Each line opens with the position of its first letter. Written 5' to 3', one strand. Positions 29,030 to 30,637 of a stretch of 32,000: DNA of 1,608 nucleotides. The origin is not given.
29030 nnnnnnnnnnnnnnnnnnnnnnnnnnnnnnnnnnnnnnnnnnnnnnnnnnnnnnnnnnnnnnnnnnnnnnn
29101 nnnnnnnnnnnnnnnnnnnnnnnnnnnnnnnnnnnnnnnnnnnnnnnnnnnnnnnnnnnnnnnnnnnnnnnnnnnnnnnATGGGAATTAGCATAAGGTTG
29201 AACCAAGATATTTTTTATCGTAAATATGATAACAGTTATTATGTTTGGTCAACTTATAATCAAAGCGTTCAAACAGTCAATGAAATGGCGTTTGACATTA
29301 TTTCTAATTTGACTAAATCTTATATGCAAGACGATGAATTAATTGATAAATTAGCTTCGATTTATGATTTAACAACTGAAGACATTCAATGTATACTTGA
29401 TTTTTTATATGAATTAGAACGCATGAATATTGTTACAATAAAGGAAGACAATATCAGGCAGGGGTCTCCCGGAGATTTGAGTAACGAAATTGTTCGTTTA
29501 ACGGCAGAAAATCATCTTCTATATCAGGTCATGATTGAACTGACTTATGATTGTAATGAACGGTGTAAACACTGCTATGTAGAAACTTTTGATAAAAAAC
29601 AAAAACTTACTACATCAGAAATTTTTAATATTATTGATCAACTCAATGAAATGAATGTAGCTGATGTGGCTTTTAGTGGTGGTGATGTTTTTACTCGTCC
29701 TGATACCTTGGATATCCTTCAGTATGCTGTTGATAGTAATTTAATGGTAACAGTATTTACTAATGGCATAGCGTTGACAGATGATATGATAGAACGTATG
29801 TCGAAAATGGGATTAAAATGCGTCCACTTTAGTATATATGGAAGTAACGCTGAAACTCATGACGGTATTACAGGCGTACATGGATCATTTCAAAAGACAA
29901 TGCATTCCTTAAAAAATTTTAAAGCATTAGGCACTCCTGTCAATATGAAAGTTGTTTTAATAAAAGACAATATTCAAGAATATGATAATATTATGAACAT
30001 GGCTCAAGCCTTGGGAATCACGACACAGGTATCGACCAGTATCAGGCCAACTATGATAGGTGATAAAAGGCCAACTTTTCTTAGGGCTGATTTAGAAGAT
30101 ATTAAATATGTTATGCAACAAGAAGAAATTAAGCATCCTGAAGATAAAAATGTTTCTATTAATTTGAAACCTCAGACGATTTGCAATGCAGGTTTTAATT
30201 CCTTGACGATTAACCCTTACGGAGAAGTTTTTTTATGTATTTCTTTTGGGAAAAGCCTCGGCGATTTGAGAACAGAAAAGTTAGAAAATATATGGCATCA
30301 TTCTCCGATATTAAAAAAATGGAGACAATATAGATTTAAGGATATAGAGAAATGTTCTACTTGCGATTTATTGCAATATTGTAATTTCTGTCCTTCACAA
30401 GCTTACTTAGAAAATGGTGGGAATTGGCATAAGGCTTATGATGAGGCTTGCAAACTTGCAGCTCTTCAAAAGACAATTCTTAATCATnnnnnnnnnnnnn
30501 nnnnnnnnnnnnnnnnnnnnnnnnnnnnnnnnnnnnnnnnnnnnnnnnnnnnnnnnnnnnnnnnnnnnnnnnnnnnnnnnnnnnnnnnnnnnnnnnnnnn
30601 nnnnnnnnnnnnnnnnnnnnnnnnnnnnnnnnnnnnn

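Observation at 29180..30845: Cryptic radical-SAM/SPASM RiPP locus with two unlisted, collinear precursor peptides sharing a C-A-H-x4-C core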

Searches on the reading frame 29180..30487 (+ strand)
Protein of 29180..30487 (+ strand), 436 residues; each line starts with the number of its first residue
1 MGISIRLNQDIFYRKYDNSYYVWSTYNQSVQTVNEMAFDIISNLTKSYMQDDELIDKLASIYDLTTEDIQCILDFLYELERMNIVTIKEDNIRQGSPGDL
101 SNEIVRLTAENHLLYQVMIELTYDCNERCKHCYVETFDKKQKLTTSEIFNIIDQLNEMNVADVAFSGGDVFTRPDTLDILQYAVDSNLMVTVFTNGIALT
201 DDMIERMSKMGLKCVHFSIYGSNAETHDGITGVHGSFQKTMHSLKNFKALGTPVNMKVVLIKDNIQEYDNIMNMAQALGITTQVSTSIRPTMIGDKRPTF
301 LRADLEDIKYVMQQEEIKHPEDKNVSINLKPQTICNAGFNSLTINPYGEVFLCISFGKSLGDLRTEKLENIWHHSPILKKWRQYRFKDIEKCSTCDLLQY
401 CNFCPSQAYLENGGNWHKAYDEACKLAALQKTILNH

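Call 6: search_protein_families(library=pfam, proteins=[window:29180-30487:+], max_evalue=0.1)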
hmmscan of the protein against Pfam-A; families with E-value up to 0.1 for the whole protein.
window:29180-30487:+ (436 aa): 5 families
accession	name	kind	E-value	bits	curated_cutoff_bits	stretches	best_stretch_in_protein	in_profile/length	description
PF04055.27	Radical_SAM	-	6.1e-24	85.5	29.5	1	119-274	1-165/166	Radical SAM superfamily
PF13186.11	SPASM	-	1.8e-11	44.6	21.5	1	335-396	1-67/67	Iron-sulfur cluster-binding domain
PF13353.11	Fer4_12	-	5.3e-07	30.4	22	1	123-224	13-118/137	4Fe-4S single cluster domain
PF19238.5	Radical_SAM_2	-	0.0016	18.6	26.7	0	198-264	63-128/151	Radical SAM-like domain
PF24898.2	GGDEF_GdpP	-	0.0064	17.2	30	1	8-49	35-76/126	Cyclic-di-AMP phosphodiesterase GdpP-like, GGDEF domain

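Call 7: search_protein_families(library=ncbifam, proteins=[window:29180-30487:+], max_evalue=0.1)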
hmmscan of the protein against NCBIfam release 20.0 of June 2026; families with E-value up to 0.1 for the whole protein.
window:29180-30487:+ (436 aa): 70 families (the best 25 are shown)
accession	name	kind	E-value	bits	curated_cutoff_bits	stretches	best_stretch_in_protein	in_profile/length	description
TIGR04053.2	TIGR04053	equivalog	1.8e-38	132.7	395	2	117-283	10-181/366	TIGR04053 family radical SAM/SPASM domain-containing protein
TIGR04545.1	rSAM_ahbD_hemeb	equivalog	3.3e-38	132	500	2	118-291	3-178/339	heme b synthase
TIGR04055.1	rSAM_NirJ2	equivalog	2.1e-36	126.1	500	1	121-416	6-315/326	putative heme d1 biosynthesis radical SAM protein NirJ2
TIGR03962.1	mycofact_rSAM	equivalog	8.5e-36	123.8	265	1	119-402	16-310/339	mycofactocin radical SAM maturase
NF050035.1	rSAM_WgK_link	exception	2.6e-34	118.8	650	2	117-292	11-188/367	radical SAM/SPASM peptide maturase WgkB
TIGR04250.1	SCM_rSAM_ScmE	equivalog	6.8e-34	117.3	400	2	117-274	5-164/358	SynChlorMet cassette radical SAM/SPASM protein ScmE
TIGR02109.1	PQQ_syn_pqqE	equivalog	4e-33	114.8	381.35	2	116-280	8-174/358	pyrroloquinoline quinone biosynthesis protein PqqE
TIGR04051.1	rSAM_NirJ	equivalog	6.9e-33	114.1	515.45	2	117-280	4-168/354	heme d1 biosynthesis radical SAM protein NirJ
TIGR04054.1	rSAM_NirJ1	equivalog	9.7e-32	110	650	2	117-278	38-200/387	putative heme d1 biosynthesis radical SAM protein NirJ1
TIGR04347.1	pseudo_SAM_Halo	equivalog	9.8e-28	97.5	525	2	107-280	30-204/390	TIGR04347 family pseudo-SAM/SPASM protein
TIGR04251.1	SCM_rSAM_ScmF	equivalog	1.1e-27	97.4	400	1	113-296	2-190/353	SynChlorMet cassette radical SAM/SPASM protein ScmF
NF012164.0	AlbA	equivalog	4.7e-27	94.5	850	1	34-408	39-415/442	subtilosin maturase AlbA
TIGR04340.1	rSAM_ACGX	hypoth_equivalog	5.5e-27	94.9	400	2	119-275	7-169/341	radical SAM/SPASM domain protein, ACGX system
TIGR04546.1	rSAM_ahbC_deAc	equivalog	1.4e-25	89.9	650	1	117-280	41-205/390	12,18-didecarboxysiroheme deacetylase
NF045574.1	sacti_mat_StsB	exception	1.9e-25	89.6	625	1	107-425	88-415/466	StsB family radical SAM/SPASM domain sactipeptide maturase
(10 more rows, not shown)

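Call 12: find_homologous_proteins(query=window:29180-30487:+, max_evalue=1e-10)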
Query window:29180-30487:+ (436 aa): 45 proteins with E <= 1e-10 among 2933 candidates.
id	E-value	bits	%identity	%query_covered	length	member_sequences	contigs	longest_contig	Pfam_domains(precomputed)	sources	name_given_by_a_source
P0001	3.4e-296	1000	100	100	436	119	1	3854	PF13186.12,PF04055.28,PF13353.12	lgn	-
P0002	5.2e-169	581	96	63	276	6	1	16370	PF04055.28,PF13353.12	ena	-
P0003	3.9e-126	440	47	99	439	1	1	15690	PF13186.12,PF04055.28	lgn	-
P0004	3.0e-117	410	44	99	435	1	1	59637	PF13186.12,PF04055.28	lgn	-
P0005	4.3e-116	407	44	99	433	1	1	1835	PF13186.12,PF04055.28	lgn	-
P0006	2.2e-97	345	40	97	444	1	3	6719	PF13186.12,PF04055.28,PF13353.12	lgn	-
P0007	2.2e-90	322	39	97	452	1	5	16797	PF13186.12,PF04055.28,PF13353.12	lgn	-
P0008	6.7e-85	304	56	57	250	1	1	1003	PF13186.12,PF04055.28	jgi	jgi:radical SAM protein with 4Fe4S-binding SPASM domain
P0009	4.0e-81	291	37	97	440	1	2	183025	PF13186.12,PF04055.28,PF13353.12,PF05402.19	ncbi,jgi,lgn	-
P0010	2.0e-80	289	37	97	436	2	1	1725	PF13186.12,PF04055.28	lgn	-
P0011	5.4e-79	284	38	97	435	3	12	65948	PF13186.12,PF04055.28,PF13353.12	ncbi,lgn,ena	-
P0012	1.3e-76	276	37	98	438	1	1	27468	PF13186.12,PF04055.28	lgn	-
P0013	6.9e-76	274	35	98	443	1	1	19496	PF13186.12,PF04055.28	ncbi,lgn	-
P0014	1.2e-74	270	34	99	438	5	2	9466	PF13186.12,PF04055.28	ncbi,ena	-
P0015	2.7e-73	266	35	98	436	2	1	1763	PF13186.12,PF04055.28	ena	-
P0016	4.4e-73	265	35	96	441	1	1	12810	PF13186.12,PF04055.28,PF13353.12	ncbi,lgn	-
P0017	4.9e-72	261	34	97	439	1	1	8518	PF13186.12,PF04055.28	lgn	-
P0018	2.1e-71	259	35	98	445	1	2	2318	PF13186.12,PF04055.28,PF13353.12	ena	-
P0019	2.3e-70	256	35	98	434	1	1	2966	PF13186.12,PF04055.28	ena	-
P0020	4.3e-69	252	35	98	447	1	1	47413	PF13186.12,PF04055.28,PF13353.12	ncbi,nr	ncbi:MAG: radical SAM protein [Oscillospiraceae bacterium]|nr:radical SAM protein [Oscillospiraceae 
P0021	1.4e-68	250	33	97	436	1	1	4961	PF13186.12,PF04055.28,PF05402.19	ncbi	-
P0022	1.7e-67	246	36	97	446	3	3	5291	PF13186.12,PF04055.28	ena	-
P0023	6.9e-66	241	39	72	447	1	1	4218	PF13186.12,PF04055.28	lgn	-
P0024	3.9e-60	222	37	76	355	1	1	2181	PF13186.12,PF04055.28,PF13353.12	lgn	-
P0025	2.2e-57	213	38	74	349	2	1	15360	PF13186.12,PF04055.28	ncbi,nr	ncbi:MAG: radical SAM protein [Selenomonadaceae bacterium]|nr:radical SAM protein [Selenomonadaceae 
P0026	8.8e-57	211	34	77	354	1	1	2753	PF13186.12,PF04055.28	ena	-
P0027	1.6e-56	210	36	77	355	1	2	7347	PF13186.12,PF04055.28,PF13353.12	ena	-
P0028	6.1e-56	208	34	77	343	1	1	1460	PF13186.12,PF04055.28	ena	-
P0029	6.4e-56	208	35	77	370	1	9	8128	PF13186.12,PF04055.28,PF13353.12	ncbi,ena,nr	ncbi:MAG: radical SAM protein [Chloroflexi bacterium]|nr:radical SAM protein [Chloroflexota bacteriu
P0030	7.3e-56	208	36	76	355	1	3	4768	PF13186.12,PF04055.28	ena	-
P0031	1.1e-55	208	34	72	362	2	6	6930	PF13186.12,PF04055.28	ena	-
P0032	1.2e-52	198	34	74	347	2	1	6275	PF13186.12,PF04055.28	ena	-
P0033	3.5e-52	196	36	73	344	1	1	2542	PF13186.12,PF04055.28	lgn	-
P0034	4.2e-52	196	34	75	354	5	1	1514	PF13186.12,PF04055.28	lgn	-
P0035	3.6e-51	193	34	73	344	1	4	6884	PF13186.12,PF04055.28,PF13353.12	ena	-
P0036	5.7e-51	192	35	73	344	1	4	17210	PF13186.12,PF04055.28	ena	-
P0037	9.5e-49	185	29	98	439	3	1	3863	PF13186.12,PF04055.28,PF05402.19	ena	-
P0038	1.4e-41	161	38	57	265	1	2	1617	PF04055.28,PF13353.12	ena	-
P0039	4.6e-37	146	28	65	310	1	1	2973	PF13186.12,PF04055.28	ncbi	-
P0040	4.6e-35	140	25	98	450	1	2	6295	PF13186.12,PF04055.28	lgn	-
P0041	2.4e-24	104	26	74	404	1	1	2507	PF13186.12,PF04055.28,PF13353.12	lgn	-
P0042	1.3e-23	102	26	78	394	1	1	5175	PF13186.12,PF04055.28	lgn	-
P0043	6.5e-16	77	24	77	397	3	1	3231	PF04055.28,PF13353.12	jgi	jgi:radical SAM protein with 4Fe4S-binding SPASM domain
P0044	3.4e-13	68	23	72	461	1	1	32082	PF13186.12,PF04055.28,PF13353.12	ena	-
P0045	4.6e-13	67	22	71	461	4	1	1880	PF13186.12,PF04055.28,PF13353.12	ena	-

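Call 13: search_solved_structures(query=window:29180-30487:+, max_evalue=0.001, show_alignments=2)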
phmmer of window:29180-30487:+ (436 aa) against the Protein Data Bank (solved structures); distinct sequences matched with E-value up to 0.001: 8.
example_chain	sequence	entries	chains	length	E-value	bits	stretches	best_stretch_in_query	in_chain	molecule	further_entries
6efn_A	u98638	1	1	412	1.3e-14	57.3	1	110-300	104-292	Sporulation killing factor maturation protein SkfB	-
6c8v_A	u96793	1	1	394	1.3e-12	50.7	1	117-429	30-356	Coenzyme PQQ synthesis protein E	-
8hzv_A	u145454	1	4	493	9.7e-11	44.5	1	125-251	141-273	Radical S-Adenosyl-L-methionine Enzyme DesII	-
8hzy_A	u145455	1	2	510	1e-10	44.5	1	125-251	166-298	DesII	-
7vob_C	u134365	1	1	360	2.2e-09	40.1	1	118-281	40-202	Cytosylglucuronate decarboxylase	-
7voc_C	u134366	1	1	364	2.2e-09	40.1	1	118-281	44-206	Cytosylglucuronate decarboxylase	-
5v1q_A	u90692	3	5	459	4.6e-05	25.9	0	335-402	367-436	Radical SAM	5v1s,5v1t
5wgg_A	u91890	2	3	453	0.00045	22.6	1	29-221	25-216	Radical SAM domain protein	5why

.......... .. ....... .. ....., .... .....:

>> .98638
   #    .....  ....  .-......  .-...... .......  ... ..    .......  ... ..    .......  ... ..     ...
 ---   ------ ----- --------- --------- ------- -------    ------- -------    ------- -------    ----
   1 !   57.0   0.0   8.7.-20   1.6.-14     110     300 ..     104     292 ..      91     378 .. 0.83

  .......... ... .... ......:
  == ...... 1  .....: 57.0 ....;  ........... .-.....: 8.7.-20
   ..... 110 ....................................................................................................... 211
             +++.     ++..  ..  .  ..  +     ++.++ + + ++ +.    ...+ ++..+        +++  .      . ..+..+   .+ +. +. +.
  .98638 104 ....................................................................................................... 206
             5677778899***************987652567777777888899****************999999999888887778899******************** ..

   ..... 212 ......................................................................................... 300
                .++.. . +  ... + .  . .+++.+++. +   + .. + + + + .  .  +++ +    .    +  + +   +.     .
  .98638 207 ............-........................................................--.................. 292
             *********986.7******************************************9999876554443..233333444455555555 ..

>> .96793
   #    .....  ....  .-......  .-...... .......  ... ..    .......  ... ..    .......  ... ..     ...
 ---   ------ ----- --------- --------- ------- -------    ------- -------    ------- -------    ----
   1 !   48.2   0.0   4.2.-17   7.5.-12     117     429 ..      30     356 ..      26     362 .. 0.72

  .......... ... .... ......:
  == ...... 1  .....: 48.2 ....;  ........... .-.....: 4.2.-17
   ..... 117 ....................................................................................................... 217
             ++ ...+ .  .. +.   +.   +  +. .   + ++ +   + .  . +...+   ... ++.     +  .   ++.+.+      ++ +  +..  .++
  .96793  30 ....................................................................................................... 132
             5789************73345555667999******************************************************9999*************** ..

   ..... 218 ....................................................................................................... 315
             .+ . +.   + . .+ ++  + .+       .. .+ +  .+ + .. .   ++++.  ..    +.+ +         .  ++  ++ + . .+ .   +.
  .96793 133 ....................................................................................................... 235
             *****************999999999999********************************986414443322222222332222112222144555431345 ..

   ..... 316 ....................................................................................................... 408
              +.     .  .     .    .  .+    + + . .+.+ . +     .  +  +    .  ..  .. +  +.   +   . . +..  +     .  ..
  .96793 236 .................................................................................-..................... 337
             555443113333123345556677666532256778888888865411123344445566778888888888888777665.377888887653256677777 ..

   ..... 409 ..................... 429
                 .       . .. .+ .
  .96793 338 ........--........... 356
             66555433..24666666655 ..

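Call 14: find_encoding_contigs(protein=P0003, flank=5000, max_places=3)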
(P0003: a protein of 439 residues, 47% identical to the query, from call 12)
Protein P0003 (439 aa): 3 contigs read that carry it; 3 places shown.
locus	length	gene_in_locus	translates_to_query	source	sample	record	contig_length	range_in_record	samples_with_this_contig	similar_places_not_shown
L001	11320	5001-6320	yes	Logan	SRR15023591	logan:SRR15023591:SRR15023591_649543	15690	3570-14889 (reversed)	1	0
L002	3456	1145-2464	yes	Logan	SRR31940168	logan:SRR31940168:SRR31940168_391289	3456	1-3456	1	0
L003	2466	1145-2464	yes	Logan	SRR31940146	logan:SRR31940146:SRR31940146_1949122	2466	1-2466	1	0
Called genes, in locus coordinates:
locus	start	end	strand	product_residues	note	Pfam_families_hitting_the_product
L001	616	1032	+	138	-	-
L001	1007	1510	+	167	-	PF03432:Relaxase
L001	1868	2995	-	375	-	PF09820:AAA-ATPase_like (weak), PF08011:PDDEXK_9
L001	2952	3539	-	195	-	PF09820:AAA-ATPase_like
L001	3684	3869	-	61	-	PF12728:HTH_17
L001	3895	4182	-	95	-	PF12728:HTH_17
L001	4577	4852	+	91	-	PF13744:HTH_37 (weak), PF12844:HTH_19, PF13560:HTH_31, PF01381:HTH_3, PF13443:HTH_26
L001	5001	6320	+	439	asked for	PF04055:Radical_SAM, PF13186:SPASM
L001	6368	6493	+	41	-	-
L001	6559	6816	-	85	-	-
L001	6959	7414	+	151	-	PF12844:HTH_19 (weak), PF01381:HTH_3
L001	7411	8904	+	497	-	PF00004:AAA, PF17862:AAA_lid_3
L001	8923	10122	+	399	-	-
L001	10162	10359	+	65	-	-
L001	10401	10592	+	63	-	-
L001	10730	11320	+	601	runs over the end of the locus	PF07719:TPR_2 (faint), PF00515:TPR_1 (faint), PF13181:TPR_8 (faint), PF13424:TPR_12 (faint), PF08238:Sel1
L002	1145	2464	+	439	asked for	PF04055:Radical_SAM, PF13186:SPASM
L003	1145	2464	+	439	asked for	PF04055:Radical_SAM, PF13186:SPASM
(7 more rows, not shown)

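Call 15: find_encoding_contigs(protein=P0004, flank=5000, max_places=3)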
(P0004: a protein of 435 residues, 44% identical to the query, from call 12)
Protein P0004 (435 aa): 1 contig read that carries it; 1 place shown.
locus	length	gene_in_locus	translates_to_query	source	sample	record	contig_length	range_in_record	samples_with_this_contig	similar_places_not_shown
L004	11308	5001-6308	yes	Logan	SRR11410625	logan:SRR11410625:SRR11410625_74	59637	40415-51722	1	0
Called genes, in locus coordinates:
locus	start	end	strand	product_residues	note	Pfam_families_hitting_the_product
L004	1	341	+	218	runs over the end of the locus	PF02224:Cytidylate_kin, PF13189:Cytidylate_kin2, PF13238:AAA_18 (weak), PF01202:SKI (faint), PF13207:AAA_17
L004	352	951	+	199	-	PF01553:Acyltransferase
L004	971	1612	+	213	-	PF00753:Lactamase_B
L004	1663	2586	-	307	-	PF03631:Virul_fac_BrkB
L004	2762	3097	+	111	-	-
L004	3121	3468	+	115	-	PF09685:MamF_MmsF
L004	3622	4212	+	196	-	PF12844:HTH_19, PF13560:HTH_31, PF01381:HTH_3, PF13443:HTH_26 (weak), PF01880:Desulfoferrodox (faint)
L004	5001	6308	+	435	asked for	PF04055:Radical_SAM, PF13186:SPASM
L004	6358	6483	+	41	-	-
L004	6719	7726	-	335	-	PF13102:Phage_int_SAM_5 (weak), PF02899:Phage_int_SAM_1 (weak), PF13495:Phage_int_SAM_4, PF00589:Phage_integrase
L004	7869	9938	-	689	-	PF01138:RNase_PH, PF03725:RNase_PH_C, PF03726:PNPase, PF01138:RNase_PH, PF00013:KH_1, PF00575:S1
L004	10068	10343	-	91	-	PF00312:Ribosomal_S15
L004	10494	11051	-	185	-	-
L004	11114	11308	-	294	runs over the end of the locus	PF00126:HTH_1, PF03466:LysR_substrate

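Call 16: find_encoding_contigs(protein=P0002, flank=8000, max_places=3)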
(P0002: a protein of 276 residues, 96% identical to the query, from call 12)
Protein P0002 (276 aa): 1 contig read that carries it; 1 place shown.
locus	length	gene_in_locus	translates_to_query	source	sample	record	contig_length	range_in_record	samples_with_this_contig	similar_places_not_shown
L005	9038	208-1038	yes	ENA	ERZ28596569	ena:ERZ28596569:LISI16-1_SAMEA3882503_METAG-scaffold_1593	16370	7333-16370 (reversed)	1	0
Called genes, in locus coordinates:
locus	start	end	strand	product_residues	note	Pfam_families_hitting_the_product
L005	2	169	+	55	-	?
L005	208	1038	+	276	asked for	PF04055:Radical_SAM, PF13353:Fer4_12 (weak)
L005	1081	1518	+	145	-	PF13186:SPASM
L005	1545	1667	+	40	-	-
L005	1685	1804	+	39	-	-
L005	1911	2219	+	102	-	-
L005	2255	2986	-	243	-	-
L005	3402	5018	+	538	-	-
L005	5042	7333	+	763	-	-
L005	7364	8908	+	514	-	-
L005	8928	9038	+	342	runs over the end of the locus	PF14490:HHH_RecD2 (faint)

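Call 22: find_encoding_contigs(protein=P0009, flank=4000, max_places=2)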
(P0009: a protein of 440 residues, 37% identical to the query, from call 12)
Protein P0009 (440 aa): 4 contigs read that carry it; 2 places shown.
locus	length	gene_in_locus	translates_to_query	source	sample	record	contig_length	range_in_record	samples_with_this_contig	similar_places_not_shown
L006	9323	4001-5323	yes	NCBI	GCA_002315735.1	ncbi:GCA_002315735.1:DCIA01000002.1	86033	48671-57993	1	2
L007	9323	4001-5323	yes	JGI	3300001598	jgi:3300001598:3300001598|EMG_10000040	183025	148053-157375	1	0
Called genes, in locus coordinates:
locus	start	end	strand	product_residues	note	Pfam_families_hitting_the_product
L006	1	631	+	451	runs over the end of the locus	PF21799:MurD-like_N (weak), PF08245:Mur_ligase_M, PF02875:Mur_ligase_C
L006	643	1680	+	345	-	PF05343:Peptidase_M42, PF01546:Peptidase_M20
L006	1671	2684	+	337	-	PF04389:Peptidase_M28 (faint), PF05343:Peptidase_M42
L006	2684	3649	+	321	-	PF05343:Peptidase_M42, PF02127:Peptidase_M18 (faint), PF01546:Peptidase_M20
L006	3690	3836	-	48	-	-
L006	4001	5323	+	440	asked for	PF05402:PqqD (weak), PF04055:Radical_SAM, PF13353:Fer4_12 (weak), PF13186:SPASM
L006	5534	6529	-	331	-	PF02618:YceG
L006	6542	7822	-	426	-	PF01018:GTP1_OBG, PF01926:MMR_HSR1, PF02421:FeoB_N, PF09269:DUF1967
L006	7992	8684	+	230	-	PF04542:Sigma70_r2, PF04545:Sigma70_r4, PF01381:HTH_3 (weak)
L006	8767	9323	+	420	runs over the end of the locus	PF05193:Peptidase_M16_C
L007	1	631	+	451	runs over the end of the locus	PF21799:MurD-like_N (weak), PF08245:Mur_ligase_M, PF02875:Mur_ligase_C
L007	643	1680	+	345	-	PF05343:Peptidase_M42, PF01546:Peptidase_M20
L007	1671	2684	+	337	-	PF04389:Peptidase_M28 (faint), PF05343:Peptidase_M42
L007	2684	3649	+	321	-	PF05343:Peptidase_M42, PF02127:Peptidase_M18 (faint), PF01546:Peptidase_M20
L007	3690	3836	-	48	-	-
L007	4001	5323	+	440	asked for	PF05402:PqqD (weak), PF04055:Radical_SAM, PF13353:Fer4_12 (weak), PF13186:SPASM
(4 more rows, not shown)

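Call 23: find_encoding_contigs(protein=P0011, flank=4000, max_places=2)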
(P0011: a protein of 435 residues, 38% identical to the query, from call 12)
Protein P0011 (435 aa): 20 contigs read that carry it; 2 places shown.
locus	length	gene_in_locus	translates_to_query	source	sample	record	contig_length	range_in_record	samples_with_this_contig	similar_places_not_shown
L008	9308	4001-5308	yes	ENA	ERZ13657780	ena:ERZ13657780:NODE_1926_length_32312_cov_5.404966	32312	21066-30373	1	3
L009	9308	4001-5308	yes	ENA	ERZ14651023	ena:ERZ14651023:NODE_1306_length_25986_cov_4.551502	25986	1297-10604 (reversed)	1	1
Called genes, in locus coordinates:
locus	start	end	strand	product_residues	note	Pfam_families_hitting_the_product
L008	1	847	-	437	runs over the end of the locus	PF00890:FAD_binding_2, PF01266:DAO (weak), PF03486:HI0933_like (weak)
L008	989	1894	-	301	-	PF02445:NadA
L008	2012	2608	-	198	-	PF02525:Flavodoxin_2 (weak), PF03358:FMN_red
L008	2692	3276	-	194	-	PF00440:TetR_N (weak), PF14278:TetR_C_8 (weak)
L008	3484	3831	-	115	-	PF01381:HTH_3, PF12844:HTH_19 (weak)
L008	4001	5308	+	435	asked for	PF13353:Fer4_12 (faint), PF04055:Radical_SAM, PF13186:SPASM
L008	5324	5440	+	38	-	-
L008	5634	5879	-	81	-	PF01084:Ribosomal_S18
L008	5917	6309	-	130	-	PF00436:SSB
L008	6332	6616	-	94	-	PF01250:Ribosomal_S6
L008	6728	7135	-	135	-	PF03061:4HBT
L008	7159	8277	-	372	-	PF00465:Fe-ADH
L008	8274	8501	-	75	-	PF25137:ADH_Fe_C (weak)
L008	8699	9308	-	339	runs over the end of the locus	-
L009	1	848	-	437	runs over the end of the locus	PF00890:FAD_binding_2, PF01266:DAO (faint), PF03486:HI0933_like (faint)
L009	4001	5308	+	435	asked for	PF13353:Fer4_12 (faint), PF04055:Radical_SAM, PF13186:SPASM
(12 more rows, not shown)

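Call 24: find_encoding_contigs(protein=P0007, flank=4000, max_places=2)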
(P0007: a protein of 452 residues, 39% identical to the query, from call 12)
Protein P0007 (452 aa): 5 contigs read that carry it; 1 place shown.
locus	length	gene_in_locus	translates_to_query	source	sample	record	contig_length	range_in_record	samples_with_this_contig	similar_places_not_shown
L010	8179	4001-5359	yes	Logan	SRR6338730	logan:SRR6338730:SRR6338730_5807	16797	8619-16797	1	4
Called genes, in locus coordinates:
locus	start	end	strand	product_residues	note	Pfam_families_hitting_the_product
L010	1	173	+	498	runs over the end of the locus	PF00004:AAA, PF17862:AAA_lid_3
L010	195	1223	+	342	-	-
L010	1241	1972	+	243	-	-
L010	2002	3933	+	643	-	PF08238:Sel1 (faint)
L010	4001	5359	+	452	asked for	PF04055:Radical_SAM, PF13353:Fer4_12 (weak), PF13186:SPASM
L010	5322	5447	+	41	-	-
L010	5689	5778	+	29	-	-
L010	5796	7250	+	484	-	PF12895:ANAPC3 (faint)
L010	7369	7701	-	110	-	PF05016:ParE_toxin (weak)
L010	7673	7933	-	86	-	-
